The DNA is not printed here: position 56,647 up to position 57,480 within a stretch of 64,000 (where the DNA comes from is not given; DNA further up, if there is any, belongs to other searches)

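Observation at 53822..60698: Candidate protein O-glycosylation system: two PT-linker/dockerin-bearing secreted proteins next to tandem GT-C (PMT-like) transferases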

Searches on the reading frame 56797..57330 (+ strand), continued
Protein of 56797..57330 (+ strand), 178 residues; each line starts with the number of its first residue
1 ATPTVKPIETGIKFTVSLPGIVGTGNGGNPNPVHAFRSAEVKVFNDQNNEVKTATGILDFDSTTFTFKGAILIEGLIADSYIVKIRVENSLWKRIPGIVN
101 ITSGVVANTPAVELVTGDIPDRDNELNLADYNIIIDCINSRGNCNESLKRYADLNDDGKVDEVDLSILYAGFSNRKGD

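Call 59: predict_structure(alignment_id=A5)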
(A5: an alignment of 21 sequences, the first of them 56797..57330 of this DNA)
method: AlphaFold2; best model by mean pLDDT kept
length: 178 residues; sequences in the alignment: 21
mean_pLDDT: 91.4   pTM: 0.85
mean pLDDT of the five models: 91.4, 90.8, 90.7, 90.6, 90.4
residues with pLDDT >= 90: 151; 70-90: 13; 50-70: 11; < 50: 3
segments of 3 or more residues with pLDDT < 50: 1-3
pLDDT, mean of each block of 10 residues (from residue 1): 61 96 80 96 97 98 96 95 96 96 95 93 92 96 92 95 95 71
secondary structure, 60 per line:
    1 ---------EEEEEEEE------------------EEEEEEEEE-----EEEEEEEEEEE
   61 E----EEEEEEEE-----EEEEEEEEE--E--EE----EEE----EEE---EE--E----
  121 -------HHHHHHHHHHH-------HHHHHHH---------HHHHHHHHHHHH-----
elements in order: E10-17 E36-44 E50-61 E66-73 E79-87 E99-101 E106-108 H128-138 H146-152 H162-173

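Call 63: fold_search(model_id=the predicted structure, library=pdb)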
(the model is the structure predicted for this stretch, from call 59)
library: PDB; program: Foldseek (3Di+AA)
matches with E <= 10: 1023; with E <= 0.001: 6
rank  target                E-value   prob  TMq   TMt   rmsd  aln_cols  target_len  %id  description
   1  5g5d_B                7.1e-06  1.00  0.47  0.52   6.3       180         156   18  Crystal Structure of the CohScaC2-XDocCipA type II complex from Clostridium thermocellum (released 2017-04-05)
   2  4wi0_B                7.6e-06  1.00  0.52  0.58   5.3       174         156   21  Crystal structure of Coh3ScaB-XDoc_M2ScaA complex: A C-terminal interface mutant of type II Cohesin-X-Dockerin complex (released 2015-10-07)
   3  2b59_B                7.6e-06  1.00  0.44  0.49   6.8       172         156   20  The type II cohesin dockerin complex (released 2005-10-11)
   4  4u3s_B                8.5e-06  1.00  0.54  0.60   5.1       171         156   22  Crystal structure of Coh3ScaB-XDoc_M1ScaA complex: A N-terminal interface mutant of type II Cohesin-X-Dockerin complex (released 2015-07-29)
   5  4fl4_I                4.7e-05  1.00  0.47  0.30   6.7       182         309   21  Scaffoldin conformation and dynamics revealed by a ternary complex from the Clostridium thermocellum cellulosome (released 2012-06-27)
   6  4fl4_L                7.1e-05  1.00  0.45  0.29   7.1       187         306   18  Scaffoldin conformation and dynamics revealed by a ternary complex from the Clostridium thermocellum cellulosome (released 2012-06-27)
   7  8qox_B                4.9e-03  1.00  0.31  0.15   5.6       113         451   18  Two-component assembly of SlaA and SlaB S-layer proteins of Sulfolobus acidocaldarius (released 2024-02-21)
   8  2yjl_B                8.4e-03  0.95  0.32  0.45   6.1       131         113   12  Structural characterization of a secretin pilot protein from the type III secretion system (T3SS) of Pseudomonas aerug (released 2011-08-10)
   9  5dhm_D                1.6e-02  0.90  0.30  0.22   7.3       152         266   10  Crystal structure of the fimbrial protein Mfa4 from Porphyromonas gingivalis (released 2016-04-06)
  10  4z8w                  2.4e-02  0.91  0.33  0.44   8.1       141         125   13  Crystal Structure of the Major Plantain Pollen Allergen Pla l 1 (released 2016-07-06)
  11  1b90                  2.6e-02  0.90  0.29  0.12   6.9       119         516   11  BACILLUS CEREUS BETA-AMYLASE APO FORM (released 1999-03-15)
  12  5dhm_C                2.6e-02  0.82  0.30  0.22   7.6       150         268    8  Crystal structure of the fimbrial protein Mfa4 from Porphyromonas gingivalis (released 2016-04-06)
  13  2xwx_A                2.6e-02  0.51  0.21  0.12  14.6       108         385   10  Vibrio cholerae colonization factor GbpA crystal structure (released 2011-11-16)
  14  4rdb                  2.7e-02  0.66  0.27  0.18   8.4       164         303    8  Crystal structure of an immunoreactive 32 kDa antigen PG49 (PG_0181) from Porphyromonas gingivalis W83 at 1.45 A resolut (released 2014-12-03)
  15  6oe6_A                3.1e-02  0.41  0.22  0.28  12.3       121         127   15  Structure of a Uncharacterized protein from Leptospira interrogans serogroup Icterohaemorrhagiae serovar Copenhageni ( (released 2019-04-17)
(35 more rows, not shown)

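Call 78: search_protein_families(library=pfam, proteins=[L010:10526-11158:+, L008:4361-4960:+, L004:1289-2011:+, L014:1508-2131:+, L015:1797-2504:+, L005:695-1354:+], max_evalue=0.01)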
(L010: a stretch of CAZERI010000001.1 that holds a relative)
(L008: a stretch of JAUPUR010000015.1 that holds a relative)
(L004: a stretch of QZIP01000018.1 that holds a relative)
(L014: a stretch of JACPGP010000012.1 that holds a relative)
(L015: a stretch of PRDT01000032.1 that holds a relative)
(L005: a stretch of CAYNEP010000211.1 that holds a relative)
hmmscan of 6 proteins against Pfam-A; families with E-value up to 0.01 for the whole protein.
L010:10526-11158:+ (210 aa): 1 family
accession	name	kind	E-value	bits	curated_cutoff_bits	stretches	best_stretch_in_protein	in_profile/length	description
PF00963.24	Cohesin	-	1.1e-11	45.6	24.1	1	78-179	27-130/139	Cohesin domain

L008:4361-4960:+ (199 aa): 1 family
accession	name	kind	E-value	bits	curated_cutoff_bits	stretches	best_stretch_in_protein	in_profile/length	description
PF00963.24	Cohesin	-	1.2e-11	45.4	24.1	1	79-180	23-126/139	Cohesin domain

L004:1289-2011:+ (240 aa): 1 family
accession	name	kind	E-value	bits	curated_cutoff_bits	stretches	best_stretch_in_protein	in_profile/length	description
PF00963.24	Cohesin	-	0.0004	21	24.1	1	78-180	25-125/139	Cohesin domain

L014:1508-2131:+ (207 aa): 1 family
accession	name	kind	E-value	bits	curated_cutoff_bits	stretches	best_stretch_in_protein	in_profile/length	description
PF00963.24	Cohesin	-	1.8e-10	41.6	24.1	1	73-182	21-134/139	Cohesin domain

L015:1797-2504:+ (235 aa): 1 family
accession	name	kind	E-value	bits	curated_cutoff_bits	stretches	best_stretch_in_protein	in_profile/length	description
PF00963.24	Cohesin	-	6.3e-07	30.1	24.1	1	107-216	20-132/139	Cohesin domain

L005:695-1354:+ (219 aa): 1 family
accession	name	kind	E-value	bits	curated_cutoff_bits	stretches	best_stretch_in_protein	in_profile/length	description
PF00963.24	Cohesin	-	0.00056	20.6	24.1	1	85-184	26-125/139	Cohesin domain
